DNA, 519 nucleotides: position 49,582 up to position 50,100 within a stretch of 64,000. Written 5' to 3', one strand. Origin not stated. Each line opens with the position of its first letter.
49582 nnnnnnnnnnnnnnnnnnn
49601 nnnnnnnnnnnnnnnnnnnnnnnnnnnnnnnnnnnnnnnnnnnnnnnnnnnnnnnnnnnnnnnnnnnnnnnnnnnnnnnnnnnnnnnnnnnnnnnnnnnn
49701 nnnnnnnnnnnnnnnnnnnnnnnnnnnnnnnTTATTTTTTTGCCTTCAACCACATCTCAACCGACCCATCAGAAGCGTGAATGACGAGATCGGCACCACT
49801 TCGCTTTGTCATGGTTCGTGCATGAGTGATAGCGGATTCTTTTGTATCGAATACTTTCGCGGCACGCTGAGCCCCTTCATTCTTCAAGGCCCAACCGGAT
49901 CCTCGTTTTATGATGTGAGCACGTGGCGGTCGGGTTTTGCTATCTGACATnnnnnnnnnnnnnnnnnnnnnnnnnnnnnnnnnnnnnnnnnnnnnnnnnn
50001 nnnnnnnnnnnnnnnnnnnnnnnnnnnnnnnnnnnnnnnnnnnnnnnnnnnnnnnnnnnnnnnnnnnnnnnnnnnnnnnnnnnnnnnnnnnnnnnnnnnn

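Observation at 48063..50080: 2-kb three-gene segment bounded by 17-bp perfect inverted repeats between convergent bshA and ybdK-like genes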

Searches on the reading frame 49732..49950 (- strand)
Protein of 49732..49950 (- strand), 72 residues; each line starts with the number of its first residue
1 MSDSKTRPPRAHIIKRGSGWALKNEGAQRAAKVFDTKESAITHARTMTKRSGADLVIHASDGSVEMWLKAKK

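Call 6: search_protein_families(library=pfam, proteins=[window:49732-49950:-], max_evalue=0.1)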
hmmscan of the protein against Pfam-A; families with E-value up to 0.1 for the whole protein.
window:49732-49950:- (72 aa): 1 family
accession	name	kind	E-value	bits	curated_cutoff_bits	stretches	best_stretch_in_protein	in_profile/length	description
PF09954.14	DUF2188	-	5.8e-16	58.8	22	1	12-65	2-57/62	Uncharacterized protein conserved in bacteria (DUF2188)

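Call 11: search_protein_families(library=ncbifam, proteins=[window:49732-49950:-], max_evalue=0.1)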
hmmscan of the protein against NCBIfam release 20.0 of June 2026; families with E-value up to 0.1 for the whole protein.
window:49732-49950:- (72 aa): 1 family
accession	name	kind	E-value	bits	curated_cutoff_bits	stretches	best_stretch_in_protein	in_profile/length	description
NF033677.1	biofilm_BapA_N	domain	0.08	12.8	35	0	49-63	41-55/64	BapA prefix-like domain-containing protein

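Call 12: search_protein_families(library=padloc, proteins=[window:49732-49950:-], max_evalue=1)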
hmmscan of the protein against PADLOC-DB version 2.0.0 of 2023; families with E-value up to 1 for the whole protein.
window:49732-49950:- (72 aa): 2 families
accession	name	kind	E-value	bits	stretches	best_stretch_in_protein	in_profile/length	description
PDLC04942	PDC-S16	-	4.6e-16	57.3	1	11-64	6-60/75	-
PDLC04941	PDC-S16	-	5e-16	57.3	1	10-65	5-61/75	-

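Call 13: search_protein_families(library=phrogs, proteins=[window:49732-49950:-], max_evalue=1)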
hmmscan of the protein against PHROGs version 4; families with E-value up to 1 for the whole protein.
window:49732-49950:- (72 aa): 1 family
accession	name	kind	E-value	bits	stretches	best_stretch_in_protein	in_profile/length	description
phrog_3220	-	unknown function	2.4e-12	48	1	12-64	6-59/74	-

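Call 70: search_solved_structures(query=window:49732-49950:-, max_evalue=10, show_alignments=2)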
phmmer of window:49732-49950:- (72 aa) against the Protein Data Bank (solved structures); distinct sequences matched with E-value up to 10: 4.
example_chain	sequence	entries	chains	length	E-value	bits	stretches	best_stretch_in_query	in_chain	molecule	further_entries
1pv8_A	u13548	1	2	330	0.56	14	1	20-70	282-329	Delta-aminolevulinic acid dehydratase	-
1e51_A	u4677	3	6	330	0.56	14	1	20-70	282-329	DELTA-AMINOLEVULINIC ACID DEHYDRATASE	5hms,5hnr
2el4_A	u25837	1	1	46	0.62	13.8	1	17-48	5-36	Zinc finger protein 268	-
2eof_A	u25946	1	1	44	0.93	13.3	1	18-53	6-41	Zinc finger protein 268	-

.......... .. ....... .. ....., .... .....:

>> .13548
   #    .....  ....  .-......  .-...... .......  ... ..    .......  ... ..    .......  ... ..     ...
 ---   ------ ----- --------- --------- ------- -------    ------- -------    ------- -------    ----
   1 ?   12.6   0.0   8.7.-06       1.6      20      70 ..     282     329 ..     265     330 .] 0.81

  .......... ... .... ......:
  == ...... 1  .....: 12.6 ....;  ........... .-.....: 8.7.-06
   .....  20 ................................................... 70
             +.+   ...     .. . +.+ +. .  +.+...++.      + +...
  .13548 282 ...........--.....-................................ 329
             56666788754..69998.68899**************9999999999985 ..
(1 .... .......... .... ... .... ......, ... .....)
